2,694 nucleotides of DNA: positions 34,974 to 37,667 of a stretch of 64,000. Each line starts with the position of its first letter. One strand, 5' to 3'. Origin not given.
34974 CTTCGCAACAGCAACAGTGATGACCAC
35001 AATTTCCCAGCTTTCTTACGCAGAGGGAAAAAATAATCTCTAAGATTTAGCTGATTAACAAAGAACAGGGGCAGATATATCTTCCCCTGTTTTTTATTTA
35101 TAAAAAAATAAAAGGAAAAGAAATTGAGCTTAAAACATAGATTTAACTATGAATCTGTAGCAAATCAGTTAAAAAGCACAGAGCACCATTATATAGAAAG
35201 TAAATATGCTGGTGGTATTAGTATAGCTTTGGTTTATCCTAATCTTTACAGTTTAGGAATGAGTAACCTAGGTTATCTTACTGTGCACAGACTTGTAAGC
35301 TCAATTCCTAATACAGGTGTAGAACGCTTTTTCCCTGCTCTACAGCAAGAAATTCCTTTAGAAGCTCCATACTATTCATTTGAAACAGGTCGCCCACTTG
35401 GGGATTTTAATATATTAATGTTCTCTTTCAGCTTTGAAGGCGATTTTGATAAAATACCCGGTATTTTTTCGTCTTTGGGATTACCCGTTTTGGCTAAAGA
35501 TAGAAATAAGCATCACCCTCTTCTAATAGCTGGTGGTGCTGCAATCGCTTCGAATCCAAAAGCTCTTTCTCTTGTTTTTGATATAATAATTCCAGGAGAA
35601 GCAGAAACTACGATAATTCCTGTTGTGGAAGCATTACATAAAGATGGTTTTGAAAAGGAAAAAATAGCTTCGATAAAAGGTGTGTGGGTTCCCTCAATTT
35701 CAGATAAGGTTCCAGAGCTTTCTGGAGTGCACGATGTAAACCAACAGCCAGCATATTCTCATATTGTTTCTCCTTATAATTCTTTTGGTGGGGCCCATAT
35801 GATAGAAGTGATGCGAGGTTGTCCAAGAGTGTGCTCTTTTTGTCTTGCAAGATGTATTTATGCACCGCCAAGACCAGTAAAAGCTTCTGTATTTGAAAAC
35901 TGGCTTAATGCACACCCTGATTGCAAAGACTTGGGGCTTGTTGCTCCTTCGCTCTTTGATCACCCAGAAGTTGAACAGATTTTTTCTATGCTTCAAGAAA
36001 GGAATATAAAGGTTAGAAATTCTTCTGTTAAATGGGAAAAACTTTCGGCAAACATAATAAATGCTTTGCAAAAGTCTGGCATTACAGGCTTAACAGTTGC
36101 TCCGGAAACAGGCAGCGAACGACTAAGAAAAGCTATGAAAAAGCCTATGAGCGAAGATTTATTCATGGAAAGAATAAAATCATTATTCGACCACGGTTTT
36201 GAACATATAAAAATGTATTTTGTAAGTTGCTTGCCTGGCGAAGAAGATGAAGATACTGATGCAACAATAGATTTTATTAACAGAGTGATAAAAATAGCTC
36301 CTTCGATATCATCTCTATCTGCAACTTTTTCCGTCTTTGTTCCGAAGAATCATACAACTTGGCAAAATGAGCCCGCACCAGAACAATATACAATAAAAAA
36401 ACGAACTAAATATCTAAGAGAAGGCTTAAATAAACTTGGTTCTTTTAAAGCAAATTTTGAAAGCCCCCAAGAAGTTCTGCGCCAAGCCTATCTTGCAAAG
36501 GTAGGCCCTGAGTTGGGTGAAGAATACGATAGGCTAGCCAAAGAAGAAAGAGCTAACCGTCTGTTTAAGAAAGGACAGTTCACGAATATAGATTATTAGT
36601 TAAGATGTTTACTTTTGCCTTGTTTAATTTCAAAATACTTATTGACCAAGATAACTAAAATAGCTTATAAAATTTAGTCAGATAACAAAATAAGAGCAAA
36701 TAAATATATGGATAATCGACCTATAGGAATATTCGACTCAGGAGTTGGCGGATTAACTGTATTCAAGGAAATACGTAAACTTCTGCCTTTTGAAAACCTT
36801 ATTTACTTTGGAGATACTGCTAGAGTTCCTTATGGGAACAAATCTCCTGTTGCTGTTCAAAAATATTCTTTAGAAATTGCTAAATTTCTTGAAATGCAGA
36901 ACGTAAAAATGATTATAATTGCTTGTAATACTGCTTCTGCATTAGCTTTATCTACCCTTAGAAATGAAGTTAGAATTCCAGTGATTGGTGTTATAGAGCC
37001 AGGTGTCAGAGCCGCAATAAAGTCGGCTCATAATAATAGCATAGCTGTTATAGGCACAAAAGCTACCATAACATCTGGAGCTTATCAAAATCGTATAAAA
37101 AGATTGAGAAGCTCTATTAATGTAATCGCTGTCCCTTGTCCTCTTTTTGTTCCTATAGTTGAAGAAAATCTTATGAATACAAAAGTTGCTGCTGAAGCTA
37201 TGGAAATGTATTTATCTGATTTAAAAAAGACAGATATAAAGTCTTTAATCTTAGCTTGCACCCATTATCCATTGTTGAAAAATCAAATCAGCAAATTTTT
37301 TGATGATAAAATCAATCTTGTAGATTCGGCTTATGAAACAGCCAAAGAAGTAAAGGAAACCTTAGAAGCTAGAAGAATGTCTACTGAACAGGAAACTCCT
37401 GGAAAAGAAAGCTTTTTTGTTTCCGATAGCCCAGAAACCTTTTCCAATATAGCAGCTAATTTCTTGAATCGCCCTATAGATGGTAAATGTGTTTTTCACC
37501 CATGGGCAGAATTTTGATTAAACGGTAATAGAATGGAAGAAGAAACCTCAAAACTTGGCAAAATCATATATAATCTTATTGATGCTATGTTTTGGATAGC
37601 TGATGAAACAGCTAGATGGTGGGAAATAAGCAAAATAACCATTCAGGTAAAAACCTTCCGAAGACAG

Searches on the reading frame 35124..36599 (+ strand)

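Call 28: search_protein_families(library=pfam, proteins=[window:35124-36599:+], max_evalue=0.001)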
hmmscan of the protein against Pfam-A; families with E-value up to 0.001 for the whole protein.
window:35124-36599:+ (491 aa): 2 families
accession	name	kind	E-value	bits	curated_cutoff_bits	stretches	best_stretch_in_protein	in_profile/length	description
PF19864.5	Radical_SAM_N2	-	4.3e-24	85.1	29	1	50-190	1-151/151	Radical SAM proteins, N-terminal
PF04055.27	Radical_SAM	-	2.5e-13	51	29.5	1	227-385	1-166/166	Radical SAM superfamily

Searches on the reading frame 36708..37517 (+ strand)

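Call 28: search_protein_families(library=pfam, proteins=[window:36708-37517:+], max_evalue=0.001)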
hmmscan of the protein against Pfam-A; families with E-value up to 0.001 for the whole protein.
window:36708-37517:+ (269 aa): 1 family
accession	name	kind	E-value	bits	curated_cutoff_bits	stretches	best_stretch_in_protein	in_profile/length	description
PF01177.27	Asp_Glu_race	-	4.1e-23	82.7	31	1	24-213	18-209/211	Asp/Glu/Hydantoin racemase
